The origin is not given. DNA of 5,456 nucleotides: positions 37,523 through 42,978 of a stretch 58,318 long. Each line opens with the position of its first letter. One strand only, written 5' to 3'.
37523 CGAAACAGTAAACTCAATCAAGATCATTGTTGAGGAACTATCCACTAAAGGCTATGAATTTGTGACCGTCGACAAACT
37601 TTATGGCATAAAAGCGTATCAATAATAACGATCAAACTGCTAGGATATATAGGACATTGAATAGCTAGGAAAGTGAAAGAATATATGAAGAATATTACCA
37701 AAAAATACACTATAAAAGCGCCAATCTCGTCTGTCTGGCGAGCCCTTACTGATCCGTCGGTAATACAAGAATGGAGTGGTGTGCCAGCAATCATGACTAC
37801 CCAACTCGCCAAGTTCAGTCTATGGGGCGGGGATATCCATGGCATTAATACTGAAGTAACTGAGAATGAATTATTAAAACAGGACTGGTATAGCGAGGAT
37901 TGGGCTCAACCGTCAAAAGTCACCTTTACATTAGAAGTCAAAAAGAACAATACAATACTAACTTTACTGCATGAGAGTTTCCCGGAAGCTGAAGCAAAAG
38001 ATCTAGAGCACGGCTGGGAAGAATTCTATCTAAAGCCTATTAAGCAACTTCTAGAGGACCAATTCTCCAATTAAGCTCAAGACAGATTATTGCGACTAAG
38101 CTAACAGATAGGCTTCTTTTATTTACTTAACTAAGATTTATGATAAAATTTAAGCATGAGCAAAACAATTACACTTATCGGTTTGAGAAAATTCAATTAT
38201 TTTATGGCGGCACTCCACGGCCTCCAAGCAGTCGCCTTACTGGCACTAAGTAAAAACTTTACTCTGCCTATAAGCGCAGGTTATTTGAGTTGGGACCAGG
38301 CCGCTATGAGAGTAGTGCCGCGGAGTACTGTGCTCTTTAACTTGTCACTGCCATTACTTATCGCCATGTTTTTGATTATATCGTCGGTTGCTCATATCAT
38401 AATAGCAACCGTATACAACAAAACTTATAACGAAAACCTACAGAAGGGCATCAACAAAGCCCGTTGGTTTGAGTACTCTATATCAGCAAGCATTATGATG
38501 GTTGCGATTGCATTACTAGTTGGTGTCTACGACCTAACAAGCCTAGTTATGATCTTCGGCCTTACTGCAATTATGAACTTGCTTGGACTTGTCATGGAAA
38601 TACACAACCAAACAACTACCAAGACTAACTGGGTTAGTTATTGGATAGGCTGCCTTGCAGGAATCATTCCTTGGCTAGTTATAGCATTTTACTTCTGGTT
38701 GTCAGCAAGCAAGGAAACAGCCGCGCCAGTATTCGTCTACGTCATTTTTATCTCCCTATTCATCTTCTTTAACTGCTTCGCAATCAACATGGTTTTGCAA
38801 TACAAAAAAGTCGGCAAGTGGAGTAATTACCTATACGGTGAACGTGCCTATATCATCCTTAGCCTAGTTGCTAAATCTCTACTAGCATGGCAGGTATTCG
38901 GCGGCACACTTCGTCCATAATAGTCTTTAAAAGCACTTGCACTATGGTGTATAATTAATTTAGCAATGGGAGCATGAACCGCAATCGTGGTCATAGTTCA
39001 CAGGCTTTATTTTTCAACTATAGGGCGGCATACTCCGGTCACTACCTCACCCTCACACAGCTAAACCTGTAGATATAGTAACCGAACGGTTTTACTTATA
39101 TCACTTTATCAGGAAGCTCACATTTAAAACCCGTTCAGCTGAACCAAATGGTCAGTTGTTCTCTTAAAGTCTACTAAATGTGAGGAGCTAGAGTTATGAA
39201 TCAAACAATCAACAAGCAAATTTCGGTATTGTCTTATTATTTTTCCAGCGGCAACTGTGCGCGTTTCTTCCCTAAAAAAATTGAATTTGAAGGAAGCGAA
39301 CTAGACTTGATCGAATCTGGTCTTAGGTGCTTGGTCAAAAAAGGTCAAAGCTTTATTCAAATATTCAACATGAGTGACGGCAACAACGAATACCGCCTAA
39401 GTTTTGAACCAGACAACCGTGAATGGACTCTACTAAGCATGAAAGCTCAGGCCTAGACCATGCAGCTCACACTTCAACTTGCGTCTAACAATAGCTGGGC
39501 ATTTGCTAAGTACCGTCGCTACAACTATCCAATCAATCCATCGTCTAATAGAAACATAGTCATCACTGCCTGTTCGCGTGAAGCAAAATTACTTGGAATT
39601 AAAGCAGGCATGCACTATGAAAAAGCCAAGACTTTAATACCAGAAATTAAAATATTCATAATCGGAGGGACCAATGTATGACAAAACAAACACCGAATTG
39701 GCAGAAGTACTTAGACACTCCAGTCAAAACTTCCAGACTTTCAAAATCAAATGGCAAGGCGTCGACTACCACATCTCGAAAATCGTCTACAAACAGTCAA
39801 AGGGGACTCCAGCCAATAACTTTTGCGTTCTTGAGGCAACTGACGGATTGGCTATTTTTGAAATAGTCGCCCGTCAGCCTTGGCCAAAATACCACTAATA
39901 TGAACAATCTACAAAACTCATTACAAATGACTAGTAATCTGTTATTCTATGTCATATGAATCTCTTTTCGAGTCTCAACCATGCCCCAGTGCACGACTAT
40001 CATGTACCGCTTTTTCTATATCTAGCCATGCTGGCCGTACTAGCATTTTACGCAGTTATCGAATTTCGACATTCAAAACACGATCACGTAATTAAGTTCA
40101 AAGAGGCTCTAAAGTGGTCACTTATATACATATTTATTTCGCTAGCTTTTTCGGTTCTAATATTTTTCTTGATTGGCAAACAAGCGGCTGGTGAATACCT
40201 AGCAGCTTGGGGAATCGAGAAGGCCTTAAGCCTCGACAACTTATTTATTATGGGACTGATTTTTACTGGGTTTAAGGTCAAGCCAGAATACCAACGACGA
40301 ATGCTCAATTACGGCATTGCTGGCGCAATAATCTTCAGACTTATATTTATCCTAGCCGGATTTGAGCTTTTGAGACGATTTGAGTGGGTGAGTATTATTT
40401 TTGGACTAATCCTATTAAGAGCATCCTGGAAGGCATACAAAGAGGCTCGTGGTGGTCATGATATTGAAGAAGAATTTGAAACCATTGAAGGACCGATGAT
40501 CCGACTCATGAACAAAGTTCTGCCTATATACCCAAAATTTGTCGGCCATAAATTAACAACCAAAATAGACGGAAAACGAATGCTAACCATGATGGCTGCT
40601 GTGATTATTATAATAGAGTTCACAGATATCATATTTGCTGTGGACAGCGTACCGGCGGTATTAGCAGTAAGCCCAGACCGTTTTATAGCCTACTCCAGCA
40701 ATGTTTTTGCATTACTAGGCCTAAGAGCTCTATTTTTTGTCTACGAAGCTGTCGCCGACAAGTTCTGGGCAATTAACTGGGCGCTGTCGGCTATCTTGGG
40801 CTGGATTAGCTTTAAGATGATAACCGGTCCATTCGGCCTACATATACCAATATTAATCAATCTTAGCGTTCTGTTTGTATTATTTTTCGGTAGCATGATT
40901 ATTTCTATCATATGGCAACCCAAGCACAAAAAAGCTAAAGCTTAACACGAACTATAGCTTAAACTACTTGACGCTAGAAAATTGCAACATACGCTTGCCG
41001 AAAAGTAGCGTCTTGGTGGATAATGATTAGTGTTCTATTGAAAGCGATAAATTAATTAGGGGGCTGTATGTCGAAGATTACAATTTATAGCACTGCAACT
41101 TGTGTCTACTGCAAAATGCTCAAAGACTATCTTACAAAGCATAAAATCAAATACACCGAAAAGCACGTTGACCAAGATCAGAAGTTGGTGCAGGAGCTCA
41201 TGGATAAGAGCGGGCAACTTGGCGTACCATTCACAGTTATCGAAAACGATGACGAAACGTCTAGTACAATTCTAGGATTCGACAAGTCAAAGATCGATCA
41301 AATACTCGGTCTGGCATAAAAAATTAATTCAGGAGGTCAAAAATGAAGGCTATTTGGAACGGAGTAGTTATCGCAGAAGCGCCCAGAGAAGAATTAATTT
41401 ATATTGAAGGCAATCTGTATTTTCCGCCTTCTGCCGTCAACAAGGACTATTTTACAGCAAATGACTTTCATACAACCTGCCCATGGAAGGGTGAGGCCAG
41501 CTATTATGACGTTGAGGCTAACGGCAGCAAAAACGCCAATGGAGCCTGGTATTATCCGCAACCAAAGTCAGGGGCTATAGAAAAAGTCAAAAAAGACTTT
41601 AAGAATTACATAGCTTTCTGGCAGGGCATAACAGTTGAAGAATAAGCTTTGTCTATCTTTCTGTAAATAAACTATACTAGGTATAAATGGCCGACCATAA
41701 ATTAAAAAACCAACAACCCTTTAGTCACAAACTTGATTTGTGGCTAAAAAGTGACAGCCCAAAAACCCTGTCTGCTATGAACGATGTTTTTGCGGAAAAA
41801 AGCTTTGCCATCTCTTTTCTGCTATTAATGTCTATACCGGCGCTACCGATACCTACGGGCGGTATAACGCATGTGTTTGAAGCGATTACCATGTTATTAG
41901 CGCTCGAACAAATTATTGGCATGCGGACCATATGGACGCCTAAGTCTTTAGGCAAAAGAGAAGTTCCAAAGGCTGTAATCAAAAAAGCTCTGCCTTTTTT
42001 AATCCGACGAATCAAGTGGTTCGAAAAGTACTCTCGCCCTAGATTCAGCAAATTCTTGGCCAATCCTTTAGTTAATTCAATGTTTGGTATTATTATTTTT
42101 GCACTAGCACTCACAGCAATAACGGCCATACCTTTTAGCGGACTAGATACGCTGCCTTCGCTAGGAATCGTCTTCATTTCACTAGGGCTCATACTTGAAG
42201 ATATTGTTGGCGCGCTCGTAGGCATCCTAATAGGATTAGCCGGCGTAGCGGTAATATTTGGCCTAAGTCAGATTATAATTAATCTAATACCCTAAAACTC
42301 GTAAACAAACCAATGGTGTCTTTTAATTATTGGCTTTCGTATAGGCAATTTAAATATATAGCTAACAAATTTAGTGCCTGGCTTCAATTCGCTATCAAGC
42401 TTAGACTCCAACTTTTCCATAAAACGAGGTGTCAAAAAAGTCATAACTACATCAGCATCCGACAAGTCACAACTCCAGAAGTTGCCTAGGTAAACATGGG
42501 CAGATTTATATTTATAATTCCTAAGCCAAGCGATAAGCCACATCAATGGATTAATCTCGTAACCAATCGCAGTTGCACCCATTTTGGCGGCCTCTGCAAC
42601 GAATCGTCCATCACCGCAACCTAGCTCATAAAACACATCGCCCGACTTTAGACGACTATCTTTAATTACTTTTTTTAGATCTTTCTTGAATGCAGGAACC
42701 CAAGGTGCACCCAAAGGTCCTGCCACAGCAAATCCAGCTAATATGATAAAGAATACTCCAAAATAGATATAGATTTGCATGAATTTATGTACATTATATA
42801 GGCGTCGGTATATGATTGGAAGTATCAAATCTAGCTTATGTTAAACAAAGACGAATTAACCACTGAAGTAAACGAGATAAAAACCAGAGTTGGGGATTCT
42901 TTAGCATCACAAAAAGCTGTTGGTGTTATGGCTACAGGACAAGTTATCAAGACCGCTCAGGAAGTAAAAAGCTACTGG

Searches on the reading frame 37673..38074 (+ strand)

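Call 47: search_protein_families(library=pfam, proteins=[window:37673-38074:+], max_evalue=0.001)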
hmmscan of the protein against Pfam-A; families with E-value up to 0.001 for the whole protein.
window:37673-38074:+ (133 aa): 2 families
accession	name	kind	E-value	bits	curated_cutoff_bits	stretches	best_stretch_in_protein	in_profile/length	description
PF08327.17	AHSA1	-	7.7e-17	62.1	22.1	1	15-128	1-125/125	Activator of Hsp90 ATPase homolog 1-like protein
PF10604.15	Polyketide_cyc2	-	0.0003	21.5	27.4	1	6-66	2-57/142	Polyketide cyclase / dehydrase and lipid transport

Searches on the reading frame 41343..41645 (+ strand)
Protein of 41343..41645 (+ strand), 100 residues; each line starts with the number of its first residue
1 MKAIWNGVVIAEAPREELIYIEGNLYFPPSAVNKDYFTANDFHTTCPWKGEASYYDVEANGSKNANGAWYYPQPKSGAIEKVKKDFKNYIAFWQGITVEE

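Call 47: search_protein_families(library=pfam, proteins=[window:41343-41645:+], max_evalue=0.001)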
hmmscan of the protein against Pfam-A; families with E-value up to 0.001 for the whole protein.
window:41343-41645:+ (100 aa): 1 family
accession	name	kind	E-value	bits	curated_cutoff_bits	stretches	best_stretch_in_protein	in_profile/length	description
PF04248.19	NTP_transf_9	-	1.3e-25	89.4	22.1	1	1-94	1-92/93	Domain of unknown function (DUF427)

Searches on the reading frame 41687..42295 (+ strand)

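Call 48: search_protein_families(library=pfam, proteins=[window:41687-42295:+], max_evalue=0.001)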
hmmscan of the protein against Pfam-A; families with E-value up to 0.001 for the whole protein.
window:41687-42295:+ (202 aa): 1 family
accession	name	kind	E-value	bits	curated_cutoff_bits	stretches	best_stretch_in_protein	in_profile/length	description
PF06055.17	ExoD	-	8.2e-32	110.5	23.8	1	26-190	17-178/180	Exopolysaccharide synthesis, ExoD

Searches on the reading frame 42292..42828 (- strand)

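Call 48: search_protein_families(library=pfam, proteins=[window:42292-42828:-], max_evalue=0.001)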
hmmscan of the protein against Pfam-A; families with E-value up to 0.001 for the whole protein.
window:42292-42828:- (178 aa): 3 families
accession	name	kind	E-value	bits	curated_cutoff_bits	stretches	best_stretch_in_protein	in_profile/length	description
PF08241.18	Methyltransf_11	-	0.00059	20.9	21.2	1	68-140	2-76/95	Methyltransferase domain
PF13649.12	Methyltransf_25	-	0.0006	20.9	27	1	68-131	3-71/97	Methyltransferase domain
PF13847.12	Methyltransf_31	-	0.00087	19.4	27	0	61-154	2-107/145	Methyltransferase domain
